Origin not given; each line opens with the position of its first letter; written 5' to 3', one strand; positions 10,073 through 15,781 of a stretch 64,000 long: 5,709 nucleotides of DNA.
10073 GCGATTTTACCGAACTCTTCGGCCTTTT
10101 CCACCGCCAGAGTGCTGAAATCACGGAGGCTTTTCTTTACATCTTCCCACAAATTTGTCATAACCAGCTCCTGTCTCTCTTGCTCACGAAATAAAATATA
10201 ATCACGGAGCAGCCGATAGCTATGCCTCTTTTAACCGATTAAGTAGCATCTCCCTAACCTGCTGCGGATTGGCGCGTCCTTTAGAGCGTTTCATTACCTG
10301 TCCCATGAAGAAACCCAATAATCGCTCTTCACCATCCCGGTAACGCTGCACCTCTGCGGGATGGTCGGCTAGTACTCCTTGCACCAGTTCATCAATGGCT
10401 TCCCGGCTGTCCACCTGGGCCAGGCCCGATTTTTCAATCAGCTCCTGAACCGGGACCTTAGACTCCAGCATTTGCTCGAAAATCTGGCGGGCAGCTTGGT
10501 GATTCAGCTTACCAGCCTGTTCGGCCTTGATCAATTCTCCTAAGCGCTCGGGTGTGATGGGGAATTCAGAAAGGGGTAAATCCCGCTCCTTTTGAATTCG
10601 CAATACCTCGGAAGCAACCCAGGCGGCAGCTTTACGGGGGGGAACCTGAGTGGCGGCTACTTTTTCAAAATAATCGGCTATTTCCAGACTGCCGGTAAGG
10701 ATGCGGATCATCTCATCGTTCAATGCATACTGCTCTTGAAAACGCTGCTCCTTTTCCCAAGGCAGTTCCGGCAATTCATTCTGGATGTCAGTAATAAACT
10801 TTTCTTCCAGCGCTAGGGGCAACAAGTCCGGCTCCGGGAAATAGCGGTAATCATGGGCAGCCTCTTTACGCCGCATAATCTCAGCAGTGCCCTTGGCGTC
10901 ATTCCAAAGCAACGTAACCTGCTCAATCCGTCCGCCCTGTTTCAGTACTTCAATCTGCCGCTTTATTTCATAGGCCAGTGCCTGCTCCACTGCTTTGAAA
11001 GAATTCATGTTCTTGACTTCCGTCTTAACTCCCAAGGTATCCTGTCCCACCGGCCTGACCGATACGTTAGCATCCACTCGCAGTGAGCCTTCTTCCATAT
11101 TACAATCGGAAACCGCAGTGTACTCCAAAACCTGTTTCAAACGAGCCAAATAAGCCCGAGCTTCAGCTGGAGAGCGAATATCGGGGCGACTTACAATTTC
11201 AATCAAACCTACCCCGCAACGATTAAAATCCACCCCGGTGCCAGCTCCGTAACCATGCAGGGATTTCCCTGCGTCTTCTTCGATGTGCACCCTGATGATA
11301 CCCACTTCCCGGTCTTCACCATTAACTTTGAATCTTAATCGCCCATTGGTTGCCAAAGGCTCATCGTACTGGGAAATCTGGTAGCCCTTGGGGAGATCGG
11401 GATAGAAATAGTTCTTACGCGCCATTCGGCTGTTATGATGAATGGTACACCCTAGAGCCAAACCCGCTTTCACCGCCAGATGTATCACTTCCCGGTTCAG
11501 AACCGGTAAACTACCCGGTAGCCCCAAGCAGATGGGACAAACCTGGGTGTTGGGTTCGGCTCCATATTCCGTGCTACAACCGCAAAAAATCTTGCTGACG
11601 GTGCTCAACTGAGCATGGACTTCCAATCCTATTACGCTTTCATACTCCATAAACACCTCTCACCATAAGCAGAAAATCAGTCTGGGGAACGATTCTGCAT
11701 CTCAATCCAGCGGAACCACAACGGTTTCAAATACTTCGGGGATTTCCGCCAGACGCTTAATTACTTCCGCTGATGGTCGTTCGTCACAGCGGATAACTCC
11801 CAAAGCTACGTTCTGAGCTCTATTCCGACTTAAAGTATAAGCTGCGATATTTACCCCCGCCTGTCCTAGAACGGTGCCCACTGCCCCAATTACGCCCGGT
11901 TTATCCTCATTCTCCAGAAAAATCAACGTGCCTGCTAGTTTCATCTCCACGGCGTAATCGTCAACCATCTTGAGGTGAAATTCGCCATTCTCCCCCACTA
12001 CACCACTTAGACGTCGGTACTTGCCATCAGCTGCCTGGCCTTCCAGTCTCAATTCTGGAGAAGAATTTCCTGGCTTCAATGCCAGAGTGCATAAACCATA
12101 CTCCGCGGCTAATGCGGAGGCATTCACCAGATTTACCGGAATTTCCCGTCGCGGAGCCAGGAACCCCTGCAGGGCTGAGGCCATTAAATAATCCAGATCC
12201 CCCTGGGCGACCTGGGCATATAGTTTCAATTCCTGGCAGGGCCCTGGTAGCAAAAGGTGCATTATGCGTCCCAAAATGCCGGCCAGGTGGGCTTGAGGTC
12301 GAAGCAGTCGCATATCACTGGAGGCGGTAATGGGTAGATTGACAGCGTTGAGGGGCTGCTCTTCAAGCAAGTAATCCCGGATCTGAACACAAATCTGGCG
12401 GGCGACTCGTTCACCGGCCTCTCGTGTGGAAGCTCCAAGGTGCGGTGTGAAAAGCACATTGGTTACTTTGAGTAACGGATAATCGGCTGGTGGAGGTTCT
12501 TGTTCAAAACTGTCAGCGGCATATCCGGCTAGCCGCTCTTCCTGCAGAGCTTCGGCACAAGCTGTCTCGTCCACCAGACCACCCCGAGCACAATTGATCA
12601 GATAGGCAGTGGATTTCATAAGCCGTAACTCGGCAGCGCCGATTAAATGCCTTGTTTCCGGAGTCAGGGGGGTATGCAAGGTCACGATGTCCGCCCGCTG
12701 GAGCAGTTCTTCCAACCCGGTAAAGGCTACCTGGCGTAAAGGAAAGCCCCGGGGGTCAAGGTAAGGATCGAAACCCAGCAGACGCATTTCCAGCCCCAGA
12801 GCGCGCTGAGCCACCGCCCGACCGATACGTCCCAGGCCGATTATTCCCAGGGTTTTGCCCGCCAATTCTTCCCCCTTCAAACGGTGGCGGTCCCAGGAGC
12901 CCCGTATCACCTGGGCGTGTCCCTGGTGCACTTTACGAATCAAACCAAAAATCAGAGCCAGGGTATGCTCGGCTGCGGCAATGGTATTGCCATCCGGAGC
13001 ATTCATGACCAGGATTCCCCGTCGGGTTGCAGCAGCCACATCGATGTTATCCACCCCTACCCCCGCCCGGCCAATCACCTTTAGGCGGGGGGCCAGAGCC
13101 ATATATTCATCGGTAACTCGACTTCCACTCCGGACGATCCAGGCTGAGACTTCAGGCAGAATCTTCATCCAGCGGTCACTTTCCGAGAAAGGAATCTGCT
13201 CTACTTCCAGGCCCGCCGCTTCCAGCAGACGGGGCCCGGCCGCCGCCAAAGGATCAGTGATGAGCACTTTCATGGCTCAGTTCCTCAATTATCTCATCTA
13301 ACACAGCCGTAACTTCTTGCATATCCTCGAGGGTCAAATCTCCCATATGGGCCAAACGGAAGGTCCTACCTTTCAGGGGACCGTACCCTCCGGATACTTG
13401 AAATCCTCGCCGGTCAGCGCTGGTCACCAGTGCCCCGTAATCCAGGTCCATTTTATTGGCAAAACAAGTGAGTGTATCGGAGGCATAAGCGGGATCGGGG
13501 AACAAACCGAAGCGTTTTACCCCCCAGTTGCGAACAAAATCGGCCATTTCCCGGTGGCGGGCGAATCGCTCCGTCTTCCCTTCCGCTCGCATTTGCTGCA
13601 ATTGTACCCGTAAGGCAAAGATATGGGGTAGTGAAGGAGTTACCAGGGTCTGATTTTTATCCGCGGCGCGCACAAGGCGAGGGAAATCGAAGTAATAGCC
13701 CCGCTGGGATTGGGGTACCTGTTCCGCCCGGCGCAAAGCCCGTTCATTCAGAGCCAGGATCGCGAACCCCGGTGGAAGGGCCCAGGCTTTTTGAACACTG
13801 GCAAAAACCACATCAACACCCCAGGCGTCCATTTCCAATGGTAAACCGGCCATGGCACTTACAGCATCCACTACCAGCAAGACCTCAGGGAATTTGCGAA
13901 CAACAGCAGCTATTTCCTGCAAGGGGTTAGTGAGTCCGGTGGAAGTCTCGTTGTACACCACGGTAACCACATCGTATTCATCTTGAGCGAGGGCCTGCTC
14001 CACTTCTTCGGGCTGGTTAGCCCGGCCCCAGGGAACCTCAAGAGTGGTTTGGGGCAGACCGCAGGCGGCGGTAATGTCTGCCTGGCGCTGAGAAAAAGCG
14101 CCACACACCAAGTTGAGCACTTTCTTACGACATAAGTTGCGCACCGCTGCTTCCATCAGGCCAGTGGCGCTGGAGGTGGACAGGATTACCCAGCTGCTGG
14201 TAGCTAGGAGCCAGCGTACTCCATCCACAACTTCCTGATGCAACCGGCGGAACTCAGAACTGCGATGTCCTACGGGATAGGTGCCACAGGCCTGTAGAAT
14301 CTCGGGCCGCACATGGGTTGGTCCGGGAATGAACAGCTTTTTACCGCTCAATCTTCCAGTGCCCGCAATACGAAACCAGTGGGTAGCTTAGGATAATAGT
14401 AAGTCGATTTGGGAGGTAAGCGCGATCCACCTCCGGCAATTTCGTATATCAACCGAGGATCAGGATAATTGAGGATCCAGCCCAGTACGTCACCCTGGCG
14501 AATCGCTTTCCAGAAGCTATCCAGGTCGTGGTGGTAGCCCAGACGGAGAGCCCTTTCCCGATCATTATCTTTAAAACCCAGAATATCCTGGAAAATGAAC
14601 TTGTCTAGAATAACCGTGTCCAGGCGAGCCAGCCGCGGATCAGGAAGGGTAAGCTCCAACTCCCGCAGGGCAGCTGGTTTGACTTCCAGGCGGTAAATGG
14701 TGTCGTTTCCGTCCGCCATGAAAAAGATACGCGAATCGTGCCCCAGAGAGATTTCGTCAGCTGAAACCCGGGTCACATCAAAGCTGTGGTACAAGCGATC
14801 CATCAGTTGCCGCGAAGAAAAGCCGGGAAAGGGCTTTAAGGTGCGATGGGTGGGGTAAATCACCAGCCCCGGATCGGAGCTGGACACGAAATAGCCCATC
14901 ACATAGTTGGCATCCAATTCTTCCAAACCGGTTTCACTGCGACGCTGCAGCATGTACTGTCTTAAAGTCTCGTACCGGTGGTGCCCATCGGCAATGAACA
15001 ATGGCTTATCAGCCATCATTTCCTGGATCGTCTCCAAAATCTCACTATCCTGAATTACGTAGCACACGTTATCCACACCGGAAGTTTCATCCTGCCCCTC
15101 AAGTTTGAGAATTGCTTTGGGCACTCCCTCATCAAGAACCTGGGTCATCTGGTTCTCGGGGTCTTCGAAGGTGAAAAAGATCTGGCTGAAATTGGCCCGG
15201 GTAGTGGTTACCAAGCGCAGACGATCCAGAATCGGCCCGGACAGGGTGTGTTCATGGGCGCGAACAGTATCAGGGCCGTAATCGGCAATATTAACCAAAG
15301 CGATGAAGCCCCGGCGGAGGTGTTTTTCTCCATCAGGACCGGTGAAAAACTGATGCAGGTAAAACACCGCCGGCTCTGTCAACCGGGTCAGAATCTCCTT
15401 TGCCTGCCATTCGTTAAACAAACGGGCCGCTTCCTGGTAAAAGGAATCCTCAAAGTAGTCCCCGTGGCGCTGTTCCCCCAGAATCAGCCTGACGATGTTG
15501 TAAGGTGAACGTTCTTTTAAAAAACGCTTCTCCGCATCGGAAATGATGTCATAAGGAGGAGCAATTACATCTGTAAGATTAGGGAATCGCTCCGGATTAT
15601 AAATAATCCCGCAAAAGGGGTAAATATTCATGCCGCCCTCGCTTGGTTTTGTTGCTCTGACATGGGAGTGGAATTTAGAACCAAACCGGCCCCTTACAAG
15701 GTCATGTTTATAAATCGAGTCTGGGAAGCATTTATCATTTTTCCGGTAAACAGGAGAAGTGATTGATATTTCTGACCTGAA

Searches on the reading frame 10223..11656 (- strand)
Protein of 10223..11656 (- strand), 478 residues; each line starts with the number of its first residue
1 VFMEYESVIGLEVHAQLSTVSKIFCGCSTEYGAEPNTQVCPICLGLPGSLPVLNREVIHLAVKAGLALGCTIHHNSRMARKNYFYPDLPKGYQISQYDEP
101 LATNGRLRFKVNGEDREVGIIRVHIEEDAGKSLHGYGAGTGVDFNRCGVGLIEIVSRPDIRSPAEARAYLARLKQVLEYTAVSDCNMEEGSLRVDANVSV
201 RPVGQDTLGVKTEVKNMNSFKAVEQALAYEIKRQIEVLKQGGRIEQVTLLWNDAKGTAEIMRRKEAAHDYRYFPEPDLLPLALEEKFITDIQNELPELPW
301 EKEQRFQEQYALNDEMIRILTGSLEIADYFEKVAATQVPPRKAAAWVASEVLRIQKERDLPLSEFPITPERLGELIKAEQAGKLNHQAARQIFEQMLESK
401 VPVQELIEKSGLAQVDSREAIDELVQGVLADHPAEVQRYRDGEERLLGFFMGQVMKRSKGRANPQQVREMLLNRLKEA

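Call 12: search_protein_families(library=ncbifam, proteins=[window:10223-11656:-], max_evalue=0.00001)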
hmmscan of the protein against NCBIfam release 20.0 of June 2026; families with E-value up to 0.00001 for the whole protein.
window:10223-11656:- (478 aa): 9 families
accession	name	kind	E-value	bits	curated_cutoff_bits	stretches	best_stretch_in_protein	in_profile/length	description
NF004012.0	PRK05477.1-2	equivalog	1.8e-196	653.6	338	1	3-477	2-480/481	Asp-tRNA(Asn)/Glu-tRNA(Gln) amidotransferase subunit GatB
NF004014.0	PRK05477.1-4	equivalog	2.7e-195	649.6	414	1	3-475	1-474/475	Asp-tRNA(Asn)/Glu-tRNA(Gln) amidotransferase subunit GatB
NF004015.0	PRK05477.1-5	equivalog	5.5e-173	576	628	1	4-476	14-487/488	Asp-tRNA(Asn)/Glu-tRNA(Gln) amidotransferase subunit GatB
TIGR00133.1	gatB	equivalog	1.3e-171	571.4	314.8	1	3-475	2-480/481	Asp-tRNA(Asn)/Glu-tRNA(Gln) amidotransferase subunit GatB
NF004011.1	PRK05477.1-1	equivalog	4.7e-159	530.1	680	1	3-476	1-474/475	Asp-tRNA(Asn)/Glu-tRNA(Gln) amidotransferase subunit GatB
NF004013.0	PRK05477.1-3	equivalog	6.5e-153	509.8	653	1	3-476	15-500/501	Asp-tRNA(Asn)/Glu-tRNA(Gln) amidotransferase subunit GatB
NF003107.0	PRK04028.1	equivalog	2.5e-49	168.2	456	2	255-477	413-626/630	Glu-tRNA(Gln) amidotransferase subunit GatE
TIGR00134.1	gatE_arch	equivalog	1.6e-39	135.7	319.55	2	270-478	420-621/622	Glu-tRNA(Gln) amidotransferase subunit GatE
NF011291.0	PRK14703.1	equivalog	1.3e-36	126.2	681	1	293-476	587-768/769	glutamine--tRNA ligase/YqeY domain fusion protein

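Call 79: find_homologous_proteins(query=window:10223-11656:-, max_evalue=1e-50)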
Query window:10223-11656:- (478 aa): 8000 proteins with E <= 1e-50 among 8000 candidates; the best 120 are listed.
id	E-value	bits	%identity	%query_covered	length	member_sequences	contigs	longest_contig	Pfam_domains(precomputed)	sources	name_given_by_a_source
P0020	0.0e+0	1066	100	100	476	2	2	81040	PF02637.24,PF02934.21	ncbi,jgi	-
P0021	1.3e-196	672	62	99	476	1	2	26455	PF02637.24,PF02934.21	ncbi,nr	ncbi:MAG: Asp-tRNA(Asn)/Glu-tRNA(Gln) amidotransferase subunit GatB [Lentisphaeria bacterium]|nr:Asp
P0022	6.7e-195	666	63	99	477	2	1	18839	PF02637.24,PF02934.21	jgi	-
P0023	5.4e-194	663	61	99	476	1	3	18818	PF02637.24,PF02934.21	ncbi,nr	ncbi:MAG: Asp-tRNA(Asn)/Glu-tRNA(Gln) amidotransferase subunit GatB [Candidatus Marinimicrobia bacte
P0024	9.4e-188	643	61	98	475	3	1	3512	PF02637.24,PF02934.21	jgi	-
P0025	4.2e-180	618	58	99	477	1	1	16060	PF02637.24,PF02934.21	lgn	-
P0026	1.6e-179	616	58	98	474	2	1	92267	PF02637.24,PF02934.21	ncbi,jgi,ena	-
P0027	1.7e-176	606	57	99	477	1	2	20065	PF02637.24,PF02934.21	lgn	-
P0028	5.1e-174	597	56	100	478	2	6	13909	PF02637.24,PF02934.21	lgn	-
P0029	6.9e-174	597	56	99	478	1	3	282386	PF02637.24,PF02934.21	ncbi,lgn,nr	ncbi:MAG: Asp-tRNA(Asn)/Glu-tRNA(Gln) amidotransferase subunit GatB [Candidatus Marinimicrobia bacte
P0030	1.0e-173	596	57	99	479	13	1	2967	PF02637.24,PF02934.21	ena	-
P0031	3.3e-173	595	55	99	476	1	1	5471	PF02637.24,PF02934.21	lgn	-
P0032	6.4e-173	594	55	100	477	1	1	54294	PF02637.24,PF02934.21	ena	-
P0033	9.4e-173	593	57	98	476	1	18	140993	PF02637.24,PF02934.21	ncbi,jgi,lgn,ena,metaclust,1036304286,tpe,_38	jgi:aspartyl-tRNA(Asn)/glutamyl-tRNA(Gln) amidotransferase subunit B|metaclust:\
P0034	9.6e-171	587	54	100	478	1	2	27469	PF02637.24,PF02934.21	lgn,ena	-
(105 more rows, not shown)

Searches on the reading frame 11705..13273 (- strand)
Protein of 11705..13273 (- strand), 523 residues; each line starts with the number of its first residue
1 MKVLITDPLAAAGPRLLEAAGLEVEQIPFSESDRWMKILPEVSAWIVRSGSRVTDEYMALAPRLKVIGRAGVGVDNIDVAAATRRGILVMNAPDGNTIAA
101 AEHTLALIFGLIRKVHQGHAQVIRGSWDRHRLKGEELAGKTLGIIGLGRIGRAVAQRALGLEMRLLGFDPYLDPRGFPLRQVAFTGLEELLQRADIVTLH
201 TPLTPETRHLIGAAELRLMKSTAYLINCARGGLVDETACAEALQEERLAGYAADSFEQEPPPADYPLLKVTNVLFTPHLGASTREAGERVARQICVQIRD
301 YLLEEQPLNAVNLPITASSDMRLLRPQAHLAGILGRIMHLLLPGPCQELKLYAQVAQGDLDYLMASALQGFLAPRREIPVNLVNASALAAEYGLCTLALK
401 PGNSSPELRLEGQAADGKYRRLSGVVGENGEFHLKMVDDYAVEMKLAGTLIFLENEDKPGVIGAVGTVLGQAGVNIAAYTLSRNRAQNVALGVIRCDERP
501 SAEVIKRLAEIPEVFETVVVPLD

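Call 12: search_protein_families(library=ncbifam, proteins=[window:11705-13273:-], max_evalue=0.00001)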
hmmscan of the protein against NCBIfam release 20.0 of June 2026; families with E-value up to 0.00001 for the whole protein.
window:11705-13273:- (523 aa): 21 families
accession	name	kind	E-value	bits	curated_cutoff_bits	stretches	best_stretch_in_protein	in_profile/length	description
TIGR01327.1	PGDH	equivalog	8.1e-152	506.7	454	1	2-520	1-523/525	phosphoglycerate dehydrogenase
NF008759.0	PRK11790.1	equivalog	5e-67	226.4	404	1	2-341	13-360/410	phosphoglycerate dehydrogenase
NF009714.1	PRK13243.1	equivalog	8.8e-66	222.5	455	1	41-313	45-324/332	glyoxylate reductase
NF005069.0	PRK06487.1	equivalog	2.9e-60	204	448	1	51-312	57-320/320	2-hydroxyacid dehydrogenase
NF005750.0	PRK07574.1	equivalog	1.2e-51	176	329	1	53-310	104-364/386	NAD-dependent formate dehydrogenase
NF011938.0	PRK15409.1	equivalog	2.5e-50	171.3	492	1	26-293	30-300/324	glyoxylate/hydroxypyruvate reductase GhrB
NF006263.0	PRK08410.1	equivalog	6.6e-46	157.1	389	1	53-304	53-309/311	D-2-hydroxyacid dehydrogenase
NF005387.0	PRK06932.1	equivalog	1.3e-45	155.7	492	1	46-302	48-310/314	2-hydroxyacid dehydrogenase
NF041369.1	Dhydh_Halo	equivalog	2.1e-41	142.1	400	1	72-311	64-304/305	D-2-hydroxyacid dehydrogenase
NF000492.1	vanH_gen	exception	1.8e-36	125.8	540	1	65-259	68-255/312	D-lactate dehydrogenase VanH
NF001309.0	PRK00257.1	equivalog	1.1e-34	120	434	1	37-310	33-286/379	4-phosphoerythronate dehydrogenase PdxB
NF000128.1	vanH-Sc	exception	6.2e-29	101.2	650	1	67-259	90-275/337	D-lactate dehydrogenase VanH-Sc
NF000004.1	vanH-D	exception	1.7e-28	99.7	550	1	64-259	73-261/323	D-lactate dehydrogenase VanH-D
NF000371.1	vanH_Agroup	exception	6.9e-28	97.8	700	1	64-259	72-260/322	VanH-A/VanH-Pt family D-lactate dehydrogenase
NF006374.0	PRK08605.1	subfamily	7.3e-27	94.3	356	1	65-260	71-267/332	D-lactate dehydrogenase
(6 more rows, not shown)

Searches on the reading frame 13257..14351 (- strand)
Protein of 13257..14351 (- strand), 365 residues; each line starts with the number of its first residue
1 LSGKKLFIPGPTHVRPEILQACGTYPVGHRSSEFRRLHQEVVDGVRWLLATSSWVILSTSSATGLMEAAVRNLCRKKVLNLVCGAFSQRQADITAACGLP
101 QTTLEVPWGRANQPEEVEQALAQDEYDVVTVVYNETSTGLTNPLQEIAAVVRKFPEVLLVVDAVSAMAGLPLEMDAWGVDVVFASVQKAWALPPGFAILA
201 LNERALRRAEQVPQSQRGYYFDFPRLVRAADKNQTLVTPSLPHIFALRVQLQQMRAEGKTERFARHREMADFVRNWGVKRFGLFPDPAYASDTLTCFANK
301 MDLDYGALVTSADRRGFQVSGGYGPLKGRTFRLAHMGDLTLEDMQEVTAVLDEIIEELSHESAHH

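Call 12: search_protein_families(library=ncbifam, proteins=[window:13257-14351:-], max_evalue=0.00001)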
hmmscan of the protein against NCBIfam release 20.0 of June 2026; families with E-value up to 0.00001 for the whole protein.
window:13257-14351:- (365 aa): 12 families
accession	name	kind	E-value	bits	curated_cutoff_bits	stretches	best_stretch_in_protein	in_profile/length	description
NF045640.1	AspGlyoxATaseBhcA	equivalog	3.9e-55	187.4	650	1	5-340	6-349/395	L-aspartate--glyoxylate aminotransferase BhcA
TIGR03301.1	PhnW-AepZ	equivalog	1.3e-44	153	360.8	1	6-354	2-354/355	2-aminoethylphosphonate aminotransferase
NF046070.1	PyrdoxPyrvTramin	equivalog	7e-44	150.2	600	1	9-339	11-347/369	pyridoxamine--pyruvate transaminase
NF010006.0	PRK13479.1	equivalog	9.3e-28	97.4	296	1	26-358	27-364/369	2-aminoethylphosphonate--pyruvate transaminase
TIGR01366.1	serC_3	equivalog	8.6e-27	94.3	401.65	1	7-357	7-360/361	phosphoserine transaminase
TIGR02326.1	transamin_PhnW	equivalog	1.3e-25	90.3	400.8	1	28-354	27-359/363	2-aminoethylphosphonate--pyruvate transaminase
NF003764.0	PRK05355.1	equivalog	6e-12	45.1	253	1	27-266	39-263/357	3-phosphoserine/phosphohydroxythreonine transaminase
TIGR01364.1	serC_1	equivalog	1.5e-08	33.9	443.6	1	25-266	34-264/358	phosphoserine transaminase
TIGR04343.1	egtE_PLP_lyase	equivalog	7.3e-08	31.6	400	1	66-209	84-223/370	ergothioneine biosynthesis PLP-dependent enzyme EgtE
NF002841.0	PRK03080.1-2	equivalog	8.6e-08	31.5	477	1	27-213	37-219/389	phosphoserine transaminase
TIGR03402.1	FeS_nifS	equivalog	4.6e-07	28.9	530.75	1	110-199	122-208/379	cysteine desulfurase NifS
TIGR03403.1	nifS_epsilon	equivalog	6.4e-06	25.2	587.7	1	112-189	128-203/382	NifS family cysteine desulfurase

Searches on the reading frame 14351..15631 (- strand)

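Call 12: search_protein_families(library=ncbifam, proteins=[window:14351-15631:-], max_evalue=0.00001)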
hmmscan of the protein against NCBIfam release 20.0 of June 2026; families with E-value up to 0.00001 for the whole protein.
window:14351-15631:- (427 aa): 0 families

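Call 81: search_protein_families(library=pfam, proteins=[window:14351-15631:-], max_evalue=0.01)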
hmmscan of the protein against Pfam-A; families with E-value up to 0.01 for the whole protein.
window:14351-15631:- (427 aa): 1 family
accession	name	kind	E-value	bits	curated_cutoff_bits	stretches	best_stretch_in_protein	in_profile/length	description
PF06245.16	DUF1015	-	4.6e-74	249.7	25.8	1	3-323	1-311/325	Protein of unknown function (DUF1015)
